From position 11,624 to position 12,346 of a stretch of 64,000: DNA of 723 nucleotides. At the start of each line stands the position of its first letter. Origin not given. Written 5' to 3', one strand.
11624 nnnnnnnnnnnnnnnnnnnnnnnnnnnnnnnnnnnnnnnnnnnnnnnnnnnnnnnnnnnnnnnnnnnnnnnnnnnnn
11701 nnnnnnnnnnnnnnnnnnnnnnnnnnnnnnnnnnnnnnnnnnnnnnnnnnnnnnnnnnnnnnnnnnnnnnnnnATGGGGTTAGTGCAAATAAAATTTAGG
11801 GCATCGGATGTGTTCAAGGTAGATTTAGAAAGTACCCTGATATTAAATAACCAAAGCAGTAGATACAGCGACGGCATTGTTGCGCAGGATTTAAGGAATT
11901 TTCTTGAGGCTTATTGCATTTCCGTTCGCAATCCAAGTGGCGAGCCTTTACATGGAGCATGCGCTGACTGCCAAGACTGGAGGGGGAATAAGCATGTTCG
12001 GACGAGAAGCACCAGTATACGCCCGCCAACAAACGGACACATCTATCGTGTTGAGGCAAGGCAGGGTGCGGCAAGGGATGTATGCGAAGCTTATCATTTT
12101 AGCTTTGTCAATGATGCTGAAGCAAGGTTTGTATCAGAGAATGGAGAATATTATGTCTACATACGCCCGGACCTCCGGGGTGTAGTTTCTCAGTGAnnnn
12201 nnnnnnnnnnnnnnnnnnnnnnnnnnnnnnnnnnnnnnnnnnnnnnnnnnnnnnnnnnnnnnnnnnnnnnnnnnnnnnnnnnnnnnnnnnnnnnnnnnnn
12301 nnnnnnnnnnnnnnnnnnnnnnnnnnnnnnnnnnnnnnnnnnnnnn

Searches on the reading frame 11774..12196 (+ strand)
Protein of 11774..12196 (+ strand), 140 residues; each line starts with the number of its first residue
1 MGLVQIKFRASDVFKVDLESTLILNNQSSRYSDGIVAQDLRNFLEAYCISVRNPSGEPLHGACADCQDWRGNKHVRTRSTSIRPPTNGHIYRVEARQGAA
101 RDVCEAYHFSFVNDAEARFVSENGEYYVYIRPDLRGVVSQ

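Call 7: search_protein_families(library=pfam, proteins=[window:11774-12196:+], max_evalue=1)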
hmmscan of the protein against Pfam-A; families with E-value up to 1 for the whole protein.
window:11774-12196:+ (140 aa): 1 family
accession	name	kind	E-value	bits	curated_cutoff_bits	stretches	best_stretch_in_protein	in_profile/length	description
PF14310.12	Fn3-like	-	0.069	13.7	25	1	105-131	42-68/71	Fibronectin type III-like domain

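Call 8: find_homologous_proteins(query=window:11774-12193:+, max_evalue=0.01)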
Query window:11774-12193:+ (140 aa): 2 proteins with E <= 0.01 among 8 candidates.
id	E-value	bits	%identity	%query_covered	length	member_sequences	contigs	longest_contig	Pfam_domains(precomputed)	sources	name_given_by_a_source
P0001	7.5e-90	316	100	100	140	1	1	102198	-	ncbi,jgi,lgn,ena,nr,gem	ncbi:MAG: hypothetical protein KJ955_07840 [Nanoarchaeota archaeon]|nr:hypothetical protein [Nanoarc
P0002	8.3e-39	151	56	100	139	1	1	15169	-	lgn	-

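Call 10: find_encoding_contigs(protein=P0002, flank=6000)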
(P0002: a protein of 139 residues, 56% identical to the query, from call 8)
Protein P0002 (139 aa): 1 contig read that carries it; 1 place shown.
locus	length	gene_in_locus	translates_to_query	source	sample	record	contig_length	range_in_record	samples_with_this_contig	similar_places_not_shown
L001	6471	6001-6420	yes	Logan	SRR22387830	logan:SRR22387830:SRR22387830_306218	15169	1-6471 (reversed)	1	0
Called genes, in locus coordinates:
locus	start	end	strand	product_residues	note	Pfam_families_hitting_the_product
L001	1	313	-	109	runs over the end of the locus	-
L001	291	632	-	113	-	-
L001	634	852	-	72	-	-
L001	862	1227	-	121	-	-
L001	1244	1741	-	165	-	-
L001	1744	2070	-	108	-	-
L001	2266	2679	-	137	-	-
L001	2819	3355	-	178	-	PF01909:NTP_transf_2, PF18765:Polbeta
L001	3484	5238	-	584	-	-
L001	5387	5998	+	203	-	PF00827:Ribosomal_L15e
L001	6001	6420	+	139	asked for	-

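Call 11: find_encoding_contigs(protein=P0001, flank=3000)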
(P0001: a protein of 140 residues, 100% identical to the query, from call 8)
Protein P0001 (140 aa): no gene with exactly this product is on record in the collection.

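Call 20: predict_structure(alignment_id=A1)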
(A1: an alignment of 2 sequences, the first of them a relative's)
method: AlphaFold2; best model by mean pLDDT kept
length: 140 residues; sequences in the alignment: 2
mean_pLDDT: 44.4   pTM: 0.35
mean pLDDT of the five models: 44.4, 43.2, 35.3, 33.6, 32.1
residues with pLDDT >= 90: 0; 70-90: 0; 50-70: 36; < 50: 104
segments of 3 or more residues with pLDDT < 50: 1-4, 10-20, 24-40, 59-92, 104-113, 119-140
pLDDT, mean of each block of 10 residues (from residue 1): 49 46 44 35 53 51 36 39 40 51 47 49 43 38
secondary structure, 60 per line:
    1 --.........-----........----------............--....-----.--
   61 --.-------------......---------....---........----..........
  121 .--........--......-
elements in order: E3-11 E17-24 H35-46 E49-52 E77-82 E92-95 H99-106 E111-121 E124-131 E134-139

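Call 21: search_protein_families(library=ncbifam, proteins=[P0001, P0002], max_evalue=10)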
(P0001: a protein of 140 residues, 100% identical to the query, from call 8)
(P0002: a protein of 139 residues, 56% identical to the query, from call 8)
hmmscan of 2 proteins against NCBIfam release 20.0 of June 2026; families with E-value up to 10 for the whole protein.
P0001 (140 aa): 2 families
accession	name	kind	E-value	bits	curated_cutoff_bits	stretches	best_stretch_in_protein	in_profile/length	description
NF004991.0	PRK06370.1-3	subfamily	0.066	11.7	620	1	99-124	337-362/509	FAD-containing oxidoreductase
TIGR01684.1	viral_ppase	hypoth_equivalog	0.2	10.8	134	1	7-51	122-166/301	viral phosphatase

P0002 (139 aa): 0 families

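Call 22: search_protein_representatives(alignment_id=A1)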
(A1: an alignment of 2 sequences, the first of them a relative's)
Query: 2 sequences, 140 profile positions. Proteins with E-value up to 0.001 (for the whole library): 9; up to 1e-10: 4; up to 1e-30: 2. The best 9 are listed.
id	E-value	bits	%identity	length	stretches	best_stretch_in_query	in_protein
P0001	1.1e-82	291.2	-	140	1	1-140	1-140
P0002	1.2e-81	287.7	-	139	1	1-140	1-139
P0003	4.3e-12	62.4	-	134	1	5-129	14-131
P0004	1.9e-11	60.3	-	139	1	29-132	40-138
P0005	8.4e-09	51.7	-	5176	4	72-111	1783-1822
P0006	3.2e-06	43.3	-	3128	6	60-98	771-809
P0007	8.0e-06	42.1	-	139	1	5-131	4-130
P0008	2.1e-04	37.5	-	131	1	5-103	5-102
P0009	2.5e-04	37.2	-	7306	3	67-100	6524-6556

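Call 25: find_homologous_proteins(query=A2, max_evalue=0.01)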
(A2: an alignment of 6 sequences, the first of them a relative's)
Query A2 (6 sequences) (140 aa, profile of the alignment): 6 proteins with E <= 0.01 among 312 candidates.
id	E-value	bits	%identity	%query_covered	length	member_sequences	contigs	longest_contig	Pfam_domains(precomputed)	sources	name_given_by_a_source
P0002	3.2e-49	184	56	100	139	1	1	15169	-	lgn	-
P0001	1.1e-48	183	100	100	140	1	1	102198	-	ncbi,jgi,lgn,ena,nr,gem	ncbi:MAG: hypothetical protein KJ955_07840 [Nanoarchaeota archaeon]|nr:hypothetical protein [Nanoarc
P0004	9.6e-46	173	35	95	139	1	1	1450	-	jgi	-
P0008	2.4e-44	169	29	84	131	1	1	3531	-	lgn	-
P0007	7.1e-43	164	30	89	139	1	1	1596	-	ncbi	-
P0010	2.9e-22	97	36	38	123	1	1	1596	-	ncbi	-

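Call 26: find_encoding_contigs(protein=P0008, flank=5000)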
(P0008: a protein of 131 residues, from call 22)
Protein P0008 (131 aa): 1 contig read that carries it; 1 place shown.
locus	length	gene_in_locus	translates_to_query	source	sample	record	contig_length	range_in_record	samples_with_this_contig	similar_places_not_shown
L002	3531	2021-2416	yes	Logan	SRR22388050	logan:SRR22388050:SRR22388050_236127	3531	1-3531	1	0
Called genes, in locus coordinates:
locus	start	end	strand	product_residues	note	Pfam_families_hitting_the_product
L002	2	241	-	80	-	?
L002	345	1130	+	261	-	-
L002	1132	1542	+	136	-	-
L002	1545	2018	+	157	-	-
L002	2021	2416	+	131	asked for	-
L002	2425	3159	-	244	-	PF24096:DUF7379 (faint), PF02089:Palm_thioest, PF00561:Abhydrolase_1 (weak)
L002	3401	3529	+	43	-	?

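Call 27: find_encoding_contigs(protein=P0004, flank=5000)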
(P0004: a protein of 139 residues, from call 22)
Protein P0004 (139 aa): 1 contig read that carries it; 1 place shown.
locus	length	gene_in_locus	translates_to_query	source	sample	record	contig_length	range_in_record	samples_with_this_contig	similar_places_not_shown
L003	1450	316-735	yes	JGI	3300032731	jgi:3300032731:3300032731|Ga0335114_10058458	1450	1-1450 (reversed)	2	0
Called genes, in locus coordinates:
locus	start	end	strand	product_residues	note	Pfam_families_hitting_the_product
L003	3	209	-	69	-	?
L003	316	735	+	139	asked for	-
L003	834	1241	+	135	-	PF11969:DcpS_C, PF01230:HIT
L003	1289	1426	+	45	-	-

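Call 28: find_encoding_contigs(protein=P0007, flank=5000)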
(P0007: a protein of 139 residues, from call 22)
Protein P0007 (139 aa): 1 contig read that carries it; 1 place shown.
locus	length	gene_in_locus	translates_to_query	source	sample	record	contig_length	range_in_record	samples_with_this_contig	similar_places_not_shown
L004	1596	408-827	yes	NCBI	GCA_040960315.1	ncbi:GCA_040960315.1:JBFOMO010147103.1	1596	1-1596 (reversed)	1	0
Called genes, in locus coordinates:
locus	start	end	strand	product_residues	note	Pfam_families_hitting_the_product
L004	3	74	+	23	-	?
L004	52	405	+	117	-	-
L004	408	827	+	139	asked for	-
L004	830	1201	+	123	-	-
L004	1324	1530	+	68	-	-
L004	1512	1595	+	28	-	?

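Call 29: find_encoding_contigs(protein=P0003, flank=5000)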
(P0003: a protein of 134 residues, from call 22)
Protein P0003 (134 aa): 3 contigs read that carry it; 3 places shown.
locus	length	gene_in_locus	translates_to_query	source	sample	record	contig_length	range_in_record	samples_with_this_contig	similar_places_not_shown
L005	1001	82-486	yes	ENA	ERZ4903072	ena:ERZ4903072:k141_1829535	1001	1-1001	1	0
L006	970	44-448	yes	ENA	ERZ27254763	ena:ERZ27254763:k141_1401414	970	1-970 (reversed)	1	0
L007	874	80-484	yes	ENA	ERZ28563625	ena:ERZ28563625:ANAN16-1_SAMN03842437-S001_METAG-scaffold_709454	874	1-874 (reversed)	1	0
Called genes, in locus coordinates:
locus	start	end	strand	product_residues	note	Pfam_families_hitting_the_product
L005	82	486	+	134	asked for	-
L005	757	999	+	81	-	?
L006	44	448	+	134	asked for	-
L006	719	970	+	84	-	?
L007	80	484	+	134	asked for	-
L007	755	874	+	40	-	?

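Call 33: find_related_loci(query=A1, collection=genome_contigs, flank=8000)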
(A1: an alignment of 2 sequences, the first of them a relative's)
Query A1 (140 aa) in genome_contigs; peptide patterns used: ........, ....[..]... (x = any residue, [..] = any of these).
63 stretches matched a pattern, but none encodes a relative of the query by tblastn (E <= 1e-3).

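Call 34: find_related_loci(query=A1, collection=metagenome_contigs, flank=8000)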
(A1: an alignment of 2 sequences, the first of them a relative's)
Query A1 (140 aa) in metagenome_contigs; peptide patterns used: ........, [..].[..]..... (x = any residue, [..] = any of these).
244 stretches matched a pattern, but none encodes a relative of the query by tblastn (E <= 1e-3).

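Call 40: search_solved_structures(query=A3, max_evalue=10)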
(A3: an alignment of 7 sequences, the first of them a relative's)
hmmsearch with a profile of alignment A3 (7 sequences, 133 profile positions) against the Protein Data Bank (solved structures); distinct sequences matched with E-value up to 10: 2.
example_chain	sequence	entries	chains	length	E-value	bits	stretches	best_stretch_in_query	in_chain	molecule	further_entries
9fhb_C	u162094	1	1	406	0.31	14.4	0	5-41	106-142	Haptoglobin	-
9fnm_A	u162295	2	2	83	1.5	12.2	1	5-42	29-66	Isoform 2 of Haptoglobin alpha chain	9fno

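Call 41: search_protein_families(library=phrogs, alignment_id=A3, max_evalue=1)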
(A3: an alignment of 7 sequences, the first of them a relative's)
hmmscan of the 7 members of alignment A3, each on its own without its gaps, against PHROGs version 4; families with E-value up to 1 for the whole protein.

A. member 1, P0001 (140 aa): 0 families

B. families by the number of members that match (of 7 scanned): 2 families
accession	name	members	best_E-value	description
phrog_20695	-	1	0.11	DNA binding protein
phrog_12695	-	1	0.24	-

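Call 46: predict_structure(alignment_id=A3)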
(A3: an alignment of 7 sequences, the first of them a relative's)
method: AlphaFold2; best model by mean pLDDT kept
length: 140 residues; sequences in the alignment: 7
mean_pLDDT: 86.5   pTM: 0.82
mean pLDDT of the five models: 86.5, 86.4, 86.3, 84.8, 82.6
residues with pLDDT >= 90: 70; 70-90: 61; 50-70: 4; < 50: 5
segments of 3 or more residues with pLDDT < 50: 136-140
pLDDT, mean of each block of 10 residues (from residue 1): 88 82 94 93 92 84 89 89 88 87 87 91 91 55
secondary structure, 60 per line:
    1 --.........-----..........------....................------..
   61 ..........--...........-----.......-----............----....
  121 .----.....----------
elements in order: E3-11 E17-26 H33-46 E47-52 E59-70 E73-83 E89-95 H101-106 E107-112 E117-121 E126-130

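Call 53: fold_search(model_id=the predicted structure, library=pdb)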
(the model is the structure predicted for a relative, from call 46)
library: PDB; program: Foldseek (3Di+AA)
matches with E <= 10: 745; with E <= 0.001: 0
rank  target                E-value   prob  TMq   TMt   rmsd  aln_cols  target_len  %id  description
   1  1yvy_B                1.1e-01  0.09  0.19  0.07  16.4       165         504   10  Crystal structure of Anaerobiospirillum succiniciproducens phosphoenolpyruvate carboxykinase (released 2005-07-26)
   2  7mx5_B                1.6e-01  0.18  0.28  0.13  15.5       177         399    9  Crystal structure of TolB from Acinetobacter baumannii (released 2021-05-26)
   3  2ofp_A                1.9e-01  0.06  0.13  0.08  17.4       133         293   13  Crystal structure of Escherichia coli ketopantoate reductase in a ternary complex with NADP+ and pantoate (released 2007-01-16)
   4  1ks9                  2.8e-01  0.06  0.13  0.08  15.4       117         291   13  Ketopantoate Reductase from Escherichia coli (released 2002-01-25)
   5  5hrd_C                3.7e-01  0.23  0.29  0.25   7.2       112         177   10  The crystal structure of AsfvPolX:DNA2 binary complex (released 2017-01-18)
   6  4txz_A                4.2e-01  0.08  0.18  0.11  11.0       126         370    9  Crystal structure of Vibrio cholerae DncV cyclic AMP-GMP synthase in complex with nonhydrolyzable GTP (released 2014-08-13)
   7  8uzt_B                4.5e-01  0.08  0.19  0.25  12.8       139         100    9  Mitochondrial single-stranded binding protein bound to DNA (released 2024-08-21)
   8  6ebd_C                5.4e-01  0.15  0.15  0.15   6.5        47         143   15  OhrB (Organic Hydroperoxide Resistance protein) mutant (C60A) from Chromobacterium violaceum, interacting with dihydro (released 2020-02-12)
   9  3afq_A                5.4e-01  0.06  0.18  0.23  14.8       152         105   10  Crystal structure of the single-stranded DNA binding protein from Mycobacterium leprae (Form II) (released 2010-10-06)
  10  3pgz_A                6.1e-01  0.08  0.20  0.24  13.8       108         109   12  Crystal structure of a single strand binding protein (SSB) from bartonella henselae (released 2010-12-22)
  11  2cwa                  6.1e-01  0.04  0.18  0.13  15.8       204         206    8  Crystal Structure Of The Single-stranded DNA Binding Protein From Thermus Thermophilus HB8 (released 2005-12-17)
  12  7qpd_T                6.1e-01  0.02  0.16  0.09  15.0       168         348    7  Structure of the human MHC I peptide-loading complex editing module (released 2022-07-20)
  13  5hrk_A                6.4e-01  0.18  0.30  0.26   7.0       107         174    6  The crystal structure of AsfvPolX(H115F mutant): 1nt-gap(P) DNA2:dGTP ternary complex (released 2017-01-18)
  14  3p8a_B                6.4e-01  0.08  0.22  0.13  17.5       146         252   12  Crystal Structure of a hypothetical protein from Staphylococcus aureus (released 2011-10-19)
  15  1s3o_A                6.8e-01  0.02  0.13  0.15  14.7       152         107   11  Human mitochondrial single strand DNA binding protein (hmSSB) (released 2004-06-22)
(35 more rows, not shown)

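Call 54: fold_search(model_id=the predicted structure, library=viral)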
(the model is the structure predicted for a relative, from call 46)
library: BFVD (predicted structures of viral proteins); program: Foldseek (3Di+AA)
matches with E <= 10: 817; with E <= 0.001: 0
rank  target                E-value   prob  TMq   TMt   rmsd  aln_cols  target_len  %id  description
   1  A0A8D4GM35            1.4e-02  0.33  0.20  0.21  11.3       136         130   14  (no name in the UniProt tables at hand)
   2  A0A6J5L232            2.6e-02  0.33  0.20  0.23  17.8       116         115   10  Single-stranded DNA-binding protein [uncultured Caudovirales phage]
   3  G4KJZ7                7.3e-02  0.11  0.18  0.12  18.8       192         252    9  (no name in the UniProt tables at hand)
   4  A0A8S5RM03            7.3e-02  0.08  0.17  0.14  20.9       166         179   10  Single strand binding protein [virus sp. ctQiC1]
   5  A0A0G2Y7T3            7.7e-02  0.09  0.16  0.14  20.0       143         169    6  Uncharacterized protein [Acanthamoeba polyphaga mimivirus Kroon]
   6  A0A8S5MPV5            7.7e-02  0.06  0.14  0.05  23.2       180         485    8  Uncharacterized protein [Podoviridae sp. ctUS21]
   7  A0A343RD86            9.3e-02  0.12  0.18  0.06  11.9       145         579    8  Outer capsid protein [Wad Medani virus]
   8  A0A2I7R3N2            1.2e-01  0.13  0.17  0.16  17.4       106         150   12  (no name in the UniProt tables at hand)
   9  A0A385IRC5            1.3e-01  0.44  0.23  0.15   7.2        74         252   15  (no name in the UniProt tables at hand)
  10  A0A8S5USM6            1.3e-01  0.08  0.14  0.14  12.5       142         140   12  Uncharacterized protein [Myoviridae sp. ctijX18]
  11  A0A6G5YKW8            1.3e-01  0.06  0.13  0.14  14.1       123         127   11  (no name in the UniProt tables at hand)
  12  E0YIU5                1.5e-01  0.15  0.13  0.04  13.2        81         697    7  DOD-type homing endonuclease domain-containing protein [Lactococcus phage 949]
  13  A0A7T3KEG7            1.8e-01  0.69  0.38  0.29   5.8       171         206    7  Uncharacterized protein [Campylobacter phage F356]
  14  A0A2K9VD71            1.8e-01  0.14  0.20  0.23   9.9       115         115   10  Uncharacterized protein [Lactobacillus phage Semele]
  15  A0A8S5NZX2            2.0e-01  0.23  0.24  0.24  11.2       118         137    8  Uncharacterized protein [Myoviridae sp. ctLnO19]
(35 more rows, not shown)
